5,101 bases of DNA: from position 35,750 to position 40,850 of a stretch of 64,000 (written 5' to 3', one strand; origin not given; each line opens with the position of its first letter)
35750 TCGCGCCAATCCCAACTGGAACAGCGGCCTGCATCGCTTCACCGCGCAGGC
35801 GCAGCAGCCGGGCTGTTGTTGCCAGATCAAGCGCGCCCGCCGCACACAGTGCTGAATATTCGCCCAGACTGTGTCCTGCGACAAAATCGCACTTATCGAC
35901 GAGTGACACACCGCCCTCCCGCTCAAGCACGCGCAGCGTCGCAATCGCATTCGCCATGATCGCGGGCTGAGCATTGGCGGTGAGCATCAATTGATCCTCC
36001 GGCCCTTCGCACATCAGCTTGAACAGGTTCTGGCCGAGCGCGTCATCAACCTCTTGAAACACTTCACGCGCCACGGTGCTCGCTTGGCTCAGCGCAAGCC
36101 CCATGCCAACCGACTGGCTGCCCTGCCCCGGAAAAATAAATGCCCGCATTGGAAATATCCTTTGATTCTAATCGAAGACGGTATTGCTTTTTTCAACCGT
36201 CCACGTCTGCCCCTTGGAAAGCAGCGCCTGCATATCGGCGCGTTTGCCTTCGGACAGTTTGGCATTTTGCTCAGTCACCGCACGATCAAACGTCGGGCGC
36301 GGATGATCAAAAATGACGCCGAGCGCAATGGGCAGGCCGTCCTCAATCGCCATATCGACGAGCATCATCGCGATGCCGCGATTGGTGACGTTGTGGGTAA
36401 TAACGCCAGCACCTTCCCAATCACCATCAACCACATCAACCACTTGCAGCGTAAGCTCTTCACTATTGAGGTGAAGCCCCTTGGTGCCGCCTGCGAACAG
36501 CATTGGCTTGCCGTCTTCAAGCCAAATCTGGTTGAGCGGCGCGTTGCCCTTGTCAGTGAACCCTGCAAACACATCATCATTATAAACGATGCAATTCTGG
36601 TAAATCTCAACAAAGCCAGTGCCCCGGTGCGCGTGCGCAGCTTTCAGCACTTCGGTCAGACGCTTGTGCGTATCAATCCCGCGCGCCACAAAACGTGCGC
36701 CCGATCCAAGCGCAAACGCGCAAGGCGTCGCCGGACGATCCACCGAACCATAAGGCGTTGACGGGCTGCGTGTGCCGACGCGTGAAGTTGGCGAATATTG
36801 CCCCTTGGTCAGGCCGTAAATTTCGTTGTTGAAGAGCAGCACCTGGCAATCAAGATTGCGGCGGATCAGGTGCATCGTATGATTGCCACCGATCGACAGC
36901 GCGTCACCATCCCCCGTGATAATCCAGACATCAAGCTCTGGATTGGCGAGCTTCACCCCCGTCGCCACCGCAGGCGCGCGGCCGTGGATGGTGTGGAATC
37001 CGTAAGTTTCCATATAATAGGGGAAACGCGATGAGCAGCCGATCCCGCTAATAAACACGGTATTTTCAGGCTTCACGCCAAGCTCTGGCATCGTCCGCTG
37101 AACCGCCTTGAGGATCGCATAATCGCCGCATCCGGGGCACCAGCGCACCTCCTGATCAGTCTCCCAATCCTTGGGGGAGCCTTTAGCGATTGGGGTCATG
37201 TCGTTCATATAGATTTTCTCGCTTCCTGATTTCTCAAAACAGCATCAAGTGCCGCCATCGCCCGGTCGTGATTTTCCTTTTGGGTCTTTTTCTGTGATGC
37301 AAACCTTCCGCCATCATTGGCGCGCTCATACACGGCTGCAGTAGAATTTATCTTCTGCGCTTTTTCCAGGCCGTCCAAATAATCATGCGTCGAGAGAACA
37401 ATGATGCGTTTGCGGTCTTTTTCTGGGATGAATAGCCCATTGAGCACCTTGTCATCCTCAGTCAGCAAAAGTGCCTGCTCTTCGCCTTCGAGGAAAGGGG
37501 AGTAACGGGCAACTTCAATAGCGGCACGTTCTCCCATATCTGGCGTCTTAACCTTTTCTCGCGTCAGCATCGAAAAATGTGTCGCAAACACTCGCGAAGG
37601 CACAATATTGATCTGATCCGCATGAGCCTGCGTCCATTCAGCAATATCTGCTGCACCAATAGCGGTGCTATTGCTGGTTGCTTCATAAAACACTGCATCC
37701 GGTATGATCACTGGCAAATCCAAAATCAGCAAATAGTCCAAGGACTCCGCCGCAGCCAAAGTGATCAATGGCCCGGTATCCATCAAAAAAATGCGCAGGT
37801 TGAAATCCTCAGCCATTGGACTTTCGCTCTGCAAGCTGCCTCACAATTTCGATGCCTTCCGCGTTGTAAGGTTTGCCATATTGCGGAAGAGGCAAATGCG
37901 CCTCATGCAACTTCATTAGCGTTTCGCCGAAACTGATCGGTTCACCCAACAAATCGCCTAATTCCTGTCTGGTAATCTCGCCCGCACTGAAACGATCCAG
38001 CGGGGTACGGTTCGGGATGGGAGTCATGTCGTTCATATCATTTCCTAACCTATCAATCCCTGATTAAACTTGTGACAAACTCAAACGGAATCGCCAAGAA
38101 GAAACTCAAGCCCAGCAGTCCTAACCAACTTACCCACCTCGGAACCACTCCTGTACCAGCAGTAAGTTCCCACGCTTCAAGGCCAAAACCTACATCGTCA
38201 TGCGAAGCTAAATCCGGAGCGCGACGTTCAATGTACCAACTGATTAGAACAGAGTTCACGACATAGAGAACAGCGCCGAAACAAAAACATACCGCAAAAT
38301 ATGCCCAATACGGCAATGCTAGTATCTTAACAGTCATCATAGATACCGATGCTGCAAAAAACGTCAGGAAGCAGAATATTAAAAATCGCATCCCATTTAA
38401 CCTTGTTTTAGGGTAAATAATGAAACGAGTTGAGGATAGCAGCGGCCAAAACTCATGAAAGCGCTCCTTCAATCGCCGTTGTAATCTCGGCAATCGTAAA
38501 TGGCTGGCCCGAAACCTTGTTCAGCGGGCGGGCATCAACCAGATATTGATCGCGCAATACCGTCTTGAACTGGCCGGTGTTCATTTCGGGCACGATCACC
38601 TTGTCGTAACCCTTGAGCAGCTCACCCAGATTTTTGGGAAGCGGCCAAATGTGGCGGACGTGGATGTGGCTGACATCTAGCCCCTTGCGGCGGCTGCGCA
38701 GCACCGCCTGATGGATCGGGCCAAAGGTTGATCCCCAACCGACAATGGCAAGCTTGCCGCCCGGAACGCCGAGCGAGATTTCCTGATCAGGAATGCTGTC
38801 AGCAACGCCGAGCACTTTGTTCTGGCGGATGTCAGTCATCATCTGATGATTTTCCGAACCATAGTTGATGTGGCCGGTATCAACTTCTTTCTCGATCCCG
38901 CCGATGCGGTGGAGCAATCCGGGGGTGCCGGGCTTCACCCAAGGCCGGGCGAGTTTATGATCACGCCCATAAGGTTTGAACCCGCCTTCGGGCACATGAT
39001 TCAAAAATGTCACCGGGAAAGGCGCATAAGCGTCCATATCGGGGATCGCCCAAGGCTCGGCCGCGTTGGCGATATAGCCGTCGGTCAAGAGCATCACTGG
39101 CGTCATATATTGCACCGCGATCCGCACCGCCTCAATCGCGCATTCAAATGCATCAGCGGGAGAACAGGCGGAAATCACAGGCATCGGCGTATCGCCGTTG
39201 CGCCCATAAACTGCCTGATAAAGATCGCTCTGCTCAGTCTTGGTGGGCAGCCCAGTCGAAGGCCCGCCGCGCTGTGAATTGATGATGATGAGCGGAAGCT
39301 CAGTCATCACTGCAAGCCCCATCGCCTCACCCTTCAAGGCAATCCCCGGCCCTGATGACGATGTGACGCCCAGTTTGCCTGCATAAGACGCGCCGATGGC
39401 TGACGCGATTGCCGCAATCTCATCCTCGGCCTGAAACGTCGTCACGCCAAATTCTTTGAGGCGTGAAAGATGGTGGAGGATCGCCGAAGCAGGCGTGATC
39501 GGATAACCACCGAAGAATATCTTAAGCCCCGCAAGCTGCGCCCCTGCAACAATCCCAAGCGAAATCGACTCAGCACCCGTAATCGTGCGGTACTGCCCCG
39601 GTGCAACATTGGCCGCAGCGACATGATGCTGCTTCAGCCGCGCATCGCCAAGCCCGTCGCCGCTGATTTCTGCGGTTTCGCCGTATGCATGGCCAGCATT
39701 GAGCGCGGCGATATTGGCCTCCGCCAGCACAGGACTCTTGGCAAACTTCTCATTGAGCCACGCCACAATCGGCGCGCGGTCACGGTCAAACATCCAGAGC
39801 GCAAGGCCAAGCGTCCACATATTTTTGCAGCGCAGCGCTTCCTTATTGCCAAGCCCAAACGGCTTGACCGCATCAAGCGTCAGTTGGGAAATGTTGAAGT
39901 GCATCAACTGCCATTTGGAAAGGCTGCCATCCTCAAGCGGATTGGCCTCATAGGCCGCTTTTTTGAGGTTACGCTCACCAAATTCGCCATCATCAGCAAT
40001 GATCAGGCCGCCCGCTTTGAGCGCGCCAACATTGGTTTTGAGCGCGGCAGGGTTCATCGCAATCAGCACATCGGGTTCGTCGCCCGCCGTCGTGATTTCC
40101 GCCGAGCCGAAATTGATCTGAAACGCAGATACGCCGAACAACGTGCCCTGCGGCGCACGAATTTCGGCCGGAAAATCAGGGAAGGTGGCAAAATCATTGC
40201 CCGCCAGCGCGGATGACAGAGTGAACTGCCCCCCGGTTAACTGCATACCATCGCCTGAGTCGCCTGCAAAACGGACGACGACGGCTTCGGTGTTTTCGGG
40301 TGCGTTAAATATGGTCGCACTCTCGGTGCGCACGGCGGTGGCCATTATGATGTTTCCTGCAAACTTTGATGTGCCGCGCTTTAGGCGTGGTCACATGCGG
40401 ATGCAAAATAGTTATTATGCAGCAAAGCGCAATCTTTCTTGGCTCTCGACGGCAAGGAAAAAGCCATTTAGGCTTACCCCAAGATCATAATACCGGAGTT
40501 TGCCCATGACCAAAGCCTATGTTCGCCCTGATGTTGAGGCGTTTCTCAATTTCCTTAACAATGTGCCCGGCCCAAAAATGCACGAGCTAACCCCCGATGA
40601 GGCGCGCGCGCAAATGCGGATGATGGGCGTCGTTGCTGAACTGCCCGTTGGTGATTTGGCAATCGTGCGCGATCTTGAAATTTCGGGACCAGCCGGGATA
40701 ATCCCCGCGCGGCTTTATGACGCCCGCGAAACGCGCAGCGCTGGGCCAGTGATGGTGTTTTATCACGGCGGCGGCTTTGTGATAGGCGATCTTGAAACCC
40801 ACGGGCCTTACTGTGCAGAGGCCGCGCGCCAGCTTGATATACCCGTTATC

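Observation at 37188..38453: Low-GC three-gene cassette splitting korA from korB and translationally coupled to korB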

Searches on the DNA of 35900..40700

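Call 64: search_rna_families(source=window, start=35900, end=40700, threshold=evalue, max_evalue=1)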
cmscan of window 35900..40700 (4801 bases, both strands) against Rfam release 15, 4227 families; matches with E-value up to 1: 0.
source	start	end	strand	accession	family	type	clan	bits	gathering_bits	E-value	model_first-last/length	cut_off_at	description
